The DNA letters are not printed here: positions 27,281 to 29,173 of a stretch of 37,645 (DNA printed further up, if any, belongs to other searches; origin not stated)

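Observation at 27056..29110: Convergent neighbour is a secreted M1 pseudo-peptidase (NTIAH...D instead of HEXXH...E) fused to TPR repeats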

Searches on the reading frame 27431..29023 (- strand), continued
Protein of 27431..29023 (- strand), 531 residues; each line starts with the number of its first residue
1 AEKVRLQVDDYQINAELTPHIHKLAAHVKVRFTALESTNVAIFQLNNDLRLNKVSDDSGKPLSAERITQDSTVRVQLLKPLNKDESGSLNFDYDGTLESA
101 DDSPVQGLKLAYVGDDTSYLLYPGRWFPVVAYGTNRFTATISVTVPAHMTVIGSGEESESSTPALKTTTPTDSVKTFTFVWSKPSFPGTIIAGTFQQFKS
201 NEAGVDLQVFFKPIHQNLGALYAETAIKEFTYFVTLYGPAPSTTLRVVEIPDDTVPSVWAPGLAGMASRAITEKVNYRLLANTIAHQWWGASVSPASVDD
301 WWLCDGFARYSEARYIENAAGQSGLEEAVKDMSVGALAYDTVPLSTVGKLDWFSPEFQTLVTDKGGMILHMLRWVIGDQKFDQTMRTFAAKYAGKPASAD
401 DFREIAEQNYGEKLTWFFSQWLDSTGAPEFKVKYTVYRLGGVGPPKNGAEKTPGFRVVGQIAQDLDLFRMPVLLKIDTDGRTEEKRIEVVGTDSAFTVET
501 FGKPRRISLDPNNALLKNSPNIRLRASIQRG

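Call 45: find_encoding_contigs(protein=P0274, flank=8000, max_places=1)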
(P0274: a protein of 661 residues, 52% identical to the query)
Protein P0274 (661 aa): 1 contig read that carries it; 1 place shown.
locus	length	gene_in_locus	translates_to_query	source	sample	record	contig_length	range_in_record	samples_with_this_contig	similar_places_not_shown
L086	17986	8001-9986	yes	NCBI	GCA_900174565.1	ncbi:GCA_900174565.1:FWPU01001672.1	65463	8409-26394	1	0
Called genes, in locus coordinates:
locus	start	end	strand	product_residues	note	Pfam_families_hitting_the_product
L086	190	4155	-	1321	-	PF05593:RHS_repeat (weak), PF25023:TEN_YD-shell, PF05593:RHS_repeat, PF25023:TEN_YD-shell (weak)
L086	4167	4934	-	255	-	-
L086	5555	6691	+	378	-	PF03054:tRNA_Me_trans, PF20259:tRNA_Me_trans_M, PF20258:tRNA_Me_trans_C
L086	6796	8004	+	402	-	PF02684:LpxB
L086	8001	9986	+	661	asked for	PF07719:TPR_2 (faint), PF13428:TPR_14 (faint), PF13432:TPR_16 (weak), PF13414:TPR_11 (weak)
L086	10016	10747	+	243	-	-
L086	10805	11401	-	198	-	PF01128:IspD, PF02348:CTP_transf_3, PF12804:NTP_transf_3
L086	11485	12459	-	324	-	PF02625:XdhC_CoxI, PF13478:XdhC_C, PF04945:YHS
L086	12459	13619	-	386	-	PF05762:VWA_CoxE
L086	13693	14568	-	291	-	PF00004:AAA, PF07726:AAA_3 (faint), PF07728:AAA_5, PF13401:AAA_22 (faint)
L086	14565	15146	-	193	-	PF10604:Polyketide_cyc2, PF06240:COXG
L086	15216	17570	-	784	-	PF01315:Ald_Xan_dh_C, PF02738:MoCoBD_1, PF20256:MoCoBD_2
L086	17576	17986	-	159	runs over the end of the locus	PF00111:Fer2 (weak), PF01799:Fer2_2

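Call 46: find_encoding_contigs(protein=P0387, flank=8000, max_places=1)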
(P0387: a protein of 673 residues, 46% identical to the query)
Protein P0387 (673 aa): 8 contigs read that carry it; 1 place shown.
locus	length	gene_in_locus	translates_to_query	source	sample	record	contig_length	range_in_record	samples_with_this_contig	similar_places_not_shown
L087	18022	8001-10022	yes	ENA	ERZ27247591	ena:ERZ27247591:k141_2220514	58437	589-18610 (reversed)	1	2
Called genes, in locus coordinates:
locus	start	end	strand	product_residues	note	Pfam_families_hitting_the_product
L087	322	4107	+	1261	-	PF02837:Glyco_hydro_2_N, PF22666:Glyco_hydro_2_N2 (weak), PF00703:Glyco_hydro_2, PF02836:Glyco_hydro_2_C, PF16353:LacZ_4, PF02929:Bgal_small_N, PF00754:F5_F8_type_C, PF22633:F5_F8_type_C_2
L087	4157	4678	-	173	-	-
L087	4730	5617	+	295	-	-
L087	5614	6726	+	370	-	PF00733:Asn_synthase (weak), PF03054:tRNA_Me_trans, PF20259:tRNA_Me_trans_M, PF20258:tRNA_Me_trans_C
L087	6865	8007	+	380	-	PF02684:LpxB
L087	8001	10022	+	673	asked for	PF13181:TPR_8 (faint), PF01433:Peptidase_M1, PF00515:TPR_1 (weak), PF07719:TPR_2 (weak), PF13432:TPR_16, PF24575:TPR_Slam (weak), PF13414:TPR_11 (weak), PF14559:TPR_19 (weak), +2 more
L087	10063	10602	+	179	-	PF04191:PEMT (weak), PF01222:ERG4_ERG24 (weak)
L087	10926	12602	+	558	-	PF23545:Zn_ribbon_HMPTM, PF04055:Radical_SAM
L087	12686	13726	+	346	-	PF04613:LpxD (weak), PF25087:GMPPB_C (weak), PF25084:LbH_EIF2B (faint), PF00132:Hexapep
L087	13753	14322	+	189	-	-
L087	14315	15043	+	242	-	PF10263:SprT-like (weak)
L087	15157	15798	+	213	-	-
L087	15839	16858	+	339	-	PF00294:PfkB, PF08543:Phos_pyr_kin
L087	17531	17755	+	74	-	PF15970:HicB-like_2, PF15919:HicB_lk_antitox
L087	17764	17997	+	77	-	PF07927:HicA_toxin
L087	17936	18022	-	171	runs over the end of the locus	-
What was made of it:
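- Stop/start overlaps of 4-7 nt in L086 and L087 (calls 45, 46).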
